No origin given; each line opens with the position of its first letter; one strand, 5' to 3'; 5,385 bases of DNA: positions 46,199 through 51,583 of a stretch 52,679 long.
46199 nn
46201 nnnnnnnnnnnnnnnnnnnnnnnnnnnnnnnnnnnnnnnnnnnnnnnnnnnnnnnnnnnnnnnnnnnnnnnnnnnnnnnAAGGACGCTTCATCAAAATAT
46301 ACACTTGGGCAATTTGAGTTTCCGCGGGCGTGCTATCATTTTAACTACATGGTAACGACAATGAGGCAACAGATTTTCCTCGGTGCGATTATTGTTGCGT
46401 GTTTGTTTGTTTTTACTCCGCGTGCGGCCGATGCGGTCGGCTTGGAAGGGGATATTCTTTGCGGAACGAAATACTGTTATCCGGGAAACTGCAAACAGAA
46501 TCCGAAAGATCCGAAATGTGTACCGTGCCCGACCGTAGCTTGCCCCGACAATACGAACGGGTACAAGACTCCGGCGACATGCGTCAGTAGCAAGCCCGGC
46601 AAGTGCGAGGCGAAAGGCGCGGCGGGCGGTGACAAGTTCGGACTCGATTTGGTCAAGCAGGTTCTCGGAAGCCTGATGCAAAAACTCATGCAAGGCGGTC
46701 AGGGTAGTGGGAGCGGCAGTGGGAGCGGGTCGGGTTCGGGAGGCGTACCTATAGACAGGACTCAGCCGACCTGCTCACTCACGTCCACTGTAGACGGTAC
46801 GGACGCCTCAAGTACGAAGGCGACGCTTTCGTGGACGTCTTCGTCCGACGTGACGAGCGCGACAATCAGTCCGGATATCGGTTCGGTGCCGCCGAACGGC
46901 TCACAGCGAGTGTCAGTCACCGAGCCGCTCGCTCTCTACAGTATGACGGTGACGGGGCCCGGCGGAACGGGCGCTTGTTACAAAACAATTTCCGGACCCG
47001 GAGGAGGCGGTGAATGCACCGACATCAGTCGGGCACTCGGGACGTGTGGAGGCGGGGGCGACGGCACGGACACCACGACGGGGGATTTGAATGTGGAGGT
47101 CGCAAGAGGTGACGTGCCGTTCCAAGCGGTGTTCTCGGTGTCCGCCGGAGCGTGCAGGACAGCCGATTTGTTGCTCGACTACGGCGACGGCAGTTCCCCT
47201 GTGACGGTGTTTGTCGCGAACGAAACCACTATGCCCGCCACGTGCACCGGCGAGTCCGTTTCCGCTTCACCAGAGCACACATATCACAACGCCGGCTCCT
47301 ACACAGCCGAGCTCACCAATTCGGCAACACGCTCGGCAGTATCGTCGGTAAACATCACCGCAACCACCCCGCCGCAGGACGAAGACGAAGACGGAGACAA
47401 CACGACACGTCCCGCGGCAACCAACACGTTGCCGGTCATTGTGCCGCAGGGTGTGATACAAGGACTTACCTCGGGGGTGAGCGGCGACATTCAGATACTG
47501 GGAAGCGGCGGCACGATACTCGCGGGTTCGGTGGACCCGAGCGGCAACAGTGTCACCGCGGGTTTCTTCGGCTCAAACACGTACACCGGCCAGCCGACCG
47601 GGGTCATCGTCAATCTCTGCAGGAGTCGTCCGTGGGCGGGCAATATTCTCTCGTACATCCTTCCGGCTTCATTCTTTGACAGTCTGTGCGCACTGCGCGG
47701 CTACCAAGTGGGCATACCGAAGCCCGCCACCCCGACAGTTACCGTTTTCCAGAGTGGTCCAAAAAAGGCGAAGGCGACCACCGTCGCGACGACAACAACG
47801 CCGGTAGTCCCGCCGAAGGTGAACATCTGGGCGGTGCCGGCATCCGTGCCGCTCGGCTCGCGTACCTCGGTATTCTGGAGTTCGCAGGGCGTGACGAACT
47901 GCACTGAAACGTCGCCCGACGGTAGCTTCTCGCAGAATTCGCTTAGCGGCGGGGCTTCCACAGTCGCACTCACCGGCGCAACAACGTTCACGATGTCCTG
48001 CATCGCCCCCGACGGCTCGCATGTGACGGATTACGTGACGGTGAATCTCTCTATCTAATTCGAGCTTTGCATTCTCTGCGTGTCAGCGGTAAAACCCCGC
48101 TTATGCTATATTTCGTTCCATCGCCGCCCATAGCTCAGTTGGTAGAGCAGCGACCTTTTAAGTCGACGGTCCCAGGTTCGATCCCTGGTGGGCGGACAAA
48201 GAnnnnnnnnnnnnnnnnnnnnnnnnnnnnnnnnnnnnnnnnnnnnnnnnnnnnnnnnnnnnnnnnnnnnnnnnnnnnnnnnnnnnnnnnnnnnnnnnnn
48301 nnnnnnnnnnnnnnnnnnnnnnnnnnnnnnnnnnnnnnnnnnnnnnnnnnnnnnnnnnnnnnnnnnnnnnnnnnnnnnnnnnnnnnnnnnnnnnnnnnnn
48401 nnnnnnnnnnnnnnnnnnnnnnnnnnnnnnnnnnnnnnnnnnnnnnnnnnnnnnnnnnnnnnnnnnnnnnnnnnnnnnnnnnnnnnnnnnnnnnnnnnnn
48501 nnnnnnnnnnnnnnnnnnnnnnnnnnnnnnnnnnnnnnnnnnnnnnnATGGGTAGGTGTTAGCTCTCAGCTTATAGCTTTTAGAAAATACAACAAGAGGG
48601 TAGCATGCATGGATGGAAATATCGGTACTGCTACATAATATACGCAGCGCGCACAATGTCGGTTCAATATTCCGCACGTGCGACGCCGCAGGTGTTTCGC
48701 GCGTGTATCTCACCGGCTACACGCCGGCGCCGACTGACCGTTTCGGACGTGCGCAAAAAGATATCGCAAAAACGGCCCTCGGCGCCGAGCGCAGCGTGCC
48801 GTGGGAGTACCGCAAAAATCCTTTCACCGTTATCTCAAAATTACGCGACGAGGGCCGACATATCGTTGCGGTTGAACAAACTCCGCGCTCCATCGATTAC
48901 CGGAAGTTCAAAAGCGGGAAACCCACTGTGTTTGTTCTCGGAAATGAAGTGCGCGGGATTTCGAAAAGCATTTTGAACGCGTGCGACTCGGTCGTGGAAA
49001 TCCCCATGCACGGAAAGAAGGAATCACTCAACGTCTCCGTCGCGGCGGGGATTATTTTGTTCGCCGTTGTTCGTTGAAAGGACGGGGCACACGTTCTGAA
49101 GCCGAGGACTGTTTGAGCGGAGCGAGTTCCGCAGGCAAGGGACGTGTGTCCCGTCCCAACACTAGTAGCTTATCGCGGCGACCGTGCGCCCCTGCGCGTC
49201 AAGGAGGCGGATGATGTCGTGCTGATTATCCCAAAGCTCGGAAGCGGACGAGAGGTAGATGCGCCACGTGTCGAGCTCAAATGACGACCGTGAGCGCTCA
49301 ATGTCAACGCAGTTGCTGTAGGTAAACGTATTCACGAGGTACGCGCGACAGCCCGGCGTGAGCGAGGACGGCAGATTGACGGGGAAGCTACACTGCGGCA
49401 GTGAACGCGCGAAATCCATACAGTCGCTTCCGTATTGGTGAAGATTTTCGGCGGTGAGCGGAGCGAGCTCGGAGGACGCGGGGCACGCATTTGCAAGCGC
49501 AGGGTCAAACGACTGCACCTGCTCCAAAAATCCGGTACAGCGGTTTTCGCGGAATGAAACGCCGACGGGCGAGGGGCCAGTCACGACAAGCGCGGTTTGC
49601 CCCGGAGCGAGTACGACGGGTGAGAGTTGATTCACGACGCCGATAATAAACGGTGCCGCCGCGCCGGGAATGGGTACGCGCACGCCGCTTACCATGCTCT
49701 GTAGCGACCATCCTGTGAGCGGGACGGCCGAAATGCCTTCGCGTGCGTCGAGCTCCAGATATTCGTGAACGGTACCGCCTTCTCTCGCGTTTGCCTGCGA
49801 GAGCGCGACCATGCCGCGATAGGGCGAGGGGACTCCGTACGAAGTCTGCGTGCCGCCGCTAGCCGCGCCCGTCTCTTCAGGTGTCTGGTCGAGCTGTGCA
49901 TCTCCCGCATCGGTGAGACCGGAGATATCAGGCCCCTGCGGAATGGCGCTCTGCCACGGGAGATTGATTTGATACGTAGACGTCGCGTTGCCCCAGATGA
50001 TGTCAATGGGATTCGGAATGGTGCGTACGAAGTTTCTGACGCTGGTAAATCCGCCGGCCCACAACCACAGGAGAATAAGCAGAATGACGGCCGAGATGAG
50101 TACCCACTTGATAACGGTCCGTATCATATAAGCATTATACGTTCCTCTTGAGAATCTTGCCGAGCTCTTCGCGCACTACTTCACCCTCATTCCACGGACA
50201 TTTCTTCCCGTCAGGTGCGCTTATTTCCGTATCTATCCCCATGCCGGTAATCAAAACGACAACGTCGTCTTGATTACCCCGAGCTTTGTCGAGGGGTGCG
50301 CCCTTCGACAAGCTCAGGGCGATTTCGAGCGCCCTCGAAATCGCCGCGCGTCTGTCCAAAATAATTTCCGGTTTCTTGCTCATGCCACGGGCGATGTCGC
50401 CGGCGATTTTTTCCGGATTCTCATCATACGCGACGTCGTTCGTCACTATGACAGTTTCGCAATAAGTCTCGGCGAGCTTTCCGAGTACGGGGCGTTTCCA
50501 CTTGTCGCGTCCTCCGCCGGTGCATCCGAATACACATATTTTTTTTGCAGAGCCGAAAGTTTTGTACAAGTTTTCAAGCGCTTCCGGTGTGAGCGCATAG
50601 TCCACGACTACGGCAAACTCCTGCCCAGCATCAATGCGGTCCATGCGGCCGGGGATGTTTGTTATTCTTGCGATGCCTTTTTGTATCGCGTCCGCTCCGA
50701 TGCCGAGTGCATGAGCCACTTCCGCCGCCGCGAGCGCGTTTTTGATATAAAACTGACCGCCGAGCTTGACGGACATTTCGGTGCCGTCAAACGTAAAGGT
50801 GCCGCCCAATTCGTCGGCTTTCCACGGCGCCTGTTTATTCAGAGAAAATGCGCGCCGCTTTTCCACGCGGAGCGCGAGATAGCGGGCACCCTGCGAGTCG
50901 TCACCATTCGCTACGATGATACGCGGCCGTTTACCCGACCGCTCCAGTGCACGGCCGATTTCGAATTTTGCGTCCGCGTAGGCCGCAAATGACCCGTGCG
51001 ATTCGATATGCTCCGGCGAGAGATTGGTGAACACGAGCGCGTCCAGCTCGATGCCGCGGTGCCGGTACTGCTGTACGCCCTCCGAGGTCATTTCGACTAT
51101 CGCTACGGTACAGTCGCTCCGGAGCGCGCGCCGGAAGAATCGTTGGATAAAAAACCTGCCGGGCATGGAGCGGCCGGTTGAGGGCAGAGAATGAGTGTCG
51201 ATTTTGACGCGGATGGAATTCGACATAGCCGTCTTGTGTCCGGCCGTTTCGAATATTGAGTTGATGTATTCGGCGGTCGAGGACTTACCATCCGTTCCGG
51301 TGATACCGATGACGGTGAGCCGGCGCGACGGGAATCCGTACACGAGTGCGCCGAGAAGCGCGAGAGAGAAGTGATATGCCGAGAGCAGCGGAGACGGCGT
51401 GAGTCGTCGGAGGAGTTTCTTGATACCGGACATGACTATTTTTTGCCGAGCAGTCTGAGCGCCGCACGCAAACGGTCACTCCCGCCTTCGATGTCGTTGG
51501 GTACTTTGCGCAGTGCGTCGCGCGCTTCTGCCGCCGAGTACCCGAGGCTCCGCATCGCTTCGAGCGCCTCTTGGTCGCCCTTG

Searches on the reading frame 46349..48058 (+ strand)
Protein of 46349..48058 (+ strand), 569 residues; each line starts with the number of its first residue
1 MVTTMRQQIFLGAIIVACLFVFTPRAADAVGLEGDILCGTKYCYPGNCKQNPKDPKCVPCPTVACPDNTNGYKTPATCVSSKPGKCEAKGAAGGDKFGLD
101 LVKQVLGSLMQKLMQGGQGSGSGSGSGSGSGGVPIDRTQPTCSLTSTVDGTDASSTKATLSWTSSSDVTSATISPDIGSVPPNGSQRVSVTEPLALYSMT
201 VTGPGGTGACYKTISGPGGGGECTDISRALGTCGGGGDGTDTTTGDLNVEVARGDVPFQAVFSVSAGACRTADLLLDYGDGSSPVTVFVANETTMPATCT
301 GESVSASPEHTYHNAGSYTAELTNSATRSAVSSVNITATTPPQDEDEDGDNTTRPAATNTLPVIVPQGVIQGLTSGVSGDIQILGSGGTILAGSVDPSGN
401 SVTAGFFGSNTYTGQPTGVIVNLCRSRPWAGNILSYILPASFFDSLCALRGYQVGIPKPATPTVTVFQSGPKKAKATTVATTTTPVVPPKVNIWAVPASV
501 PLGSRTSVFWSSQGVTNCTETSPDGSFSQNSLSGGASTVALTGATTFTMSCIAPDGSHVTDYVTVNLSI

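Call 90: search_protein_families(library=pfam, proteins=[window:46349-48058:+], max_evalue=0.01)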
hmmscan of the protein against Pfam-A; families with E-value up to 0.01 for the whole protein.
window:46349-48058:+ (569 aa): 1 family
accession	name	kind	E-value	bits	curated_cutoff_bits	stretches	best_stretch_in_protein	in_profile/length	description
PF18911.6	PKD_4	-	0.0019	18.6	27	0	257-332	21-76/85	PKD domain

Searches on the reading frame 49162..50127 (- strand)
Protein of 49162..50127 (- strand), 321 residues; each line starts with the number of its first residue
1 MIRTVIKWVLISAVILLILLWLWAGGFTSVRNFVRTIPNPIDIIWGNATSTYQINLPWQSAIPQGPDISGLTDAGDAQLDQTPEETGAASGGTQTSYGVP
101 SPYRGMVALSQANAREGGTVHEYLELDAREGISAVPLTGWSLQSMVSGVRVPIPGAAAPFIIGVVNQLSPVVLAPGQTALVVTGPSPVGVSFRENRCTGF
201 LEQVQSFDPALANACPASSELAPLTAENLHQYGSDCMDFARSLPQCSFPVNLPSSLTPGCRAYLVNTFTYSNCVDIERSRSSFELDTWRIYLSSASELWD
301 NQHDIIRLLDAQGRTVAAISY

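Call 90: search_protein_families(library=pfam, proteins=[window:49162-50127:-], max_evalue=0.01)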
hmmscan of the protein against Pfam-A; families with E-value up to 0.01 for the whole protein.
window:49162-50127:- (321 aa): 1 family
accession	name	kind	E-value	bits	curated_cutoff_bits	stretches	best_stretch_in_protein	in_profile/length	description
PF00932.25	LTD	-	1.5e-06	29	34.3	0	110-186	11-72/109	Lamin Tail Domain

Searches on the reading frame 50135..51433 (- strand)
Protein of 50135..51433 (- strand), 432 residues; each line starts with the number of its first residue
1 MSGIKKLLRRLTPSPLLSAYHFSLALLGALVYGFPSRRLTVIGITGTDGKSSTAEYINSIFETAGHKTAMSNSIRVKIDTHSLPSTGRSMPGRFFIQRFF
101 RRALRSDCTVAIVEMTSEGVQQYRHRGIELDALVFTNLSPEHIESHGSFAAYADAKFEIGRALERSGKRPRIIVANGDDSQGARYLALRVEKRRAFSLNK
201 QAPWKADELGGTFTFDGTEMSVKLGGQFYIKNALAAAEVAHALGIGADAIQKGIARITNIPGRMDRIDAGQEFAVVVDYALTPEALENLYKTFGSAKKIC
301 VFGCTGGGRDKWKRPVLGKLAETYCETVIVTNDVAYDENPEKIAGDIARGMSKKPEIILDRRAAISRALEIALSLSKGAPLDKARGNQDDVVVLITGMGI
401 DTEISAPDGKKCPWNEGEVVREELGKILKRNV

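Call 90: search_protein_families(library=pfam, proteins=[window:50135-51433:-], max_evalue=0.01)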
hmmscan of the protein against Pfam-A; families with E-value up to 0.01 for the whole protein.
window:50135-51433:- (432 aa): 3 families
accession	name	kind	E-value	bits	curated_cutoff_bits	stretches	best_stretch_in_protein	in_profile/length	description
PF08245.18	Mur_ligase_M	-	3.4e-31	109.2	24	1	44-239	1-199/200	Mur ligase middle domain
PF02875.26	Mur_ligase_C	-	7.8e-16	59.5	28.4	1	262-372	1-115/127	Mur ligase, glutamate ligase domain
PF12705.13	PDDEXK_1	-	0.0077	16.6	22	0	164-279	73-143/247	PD-(D/E)XK nuclease superfamily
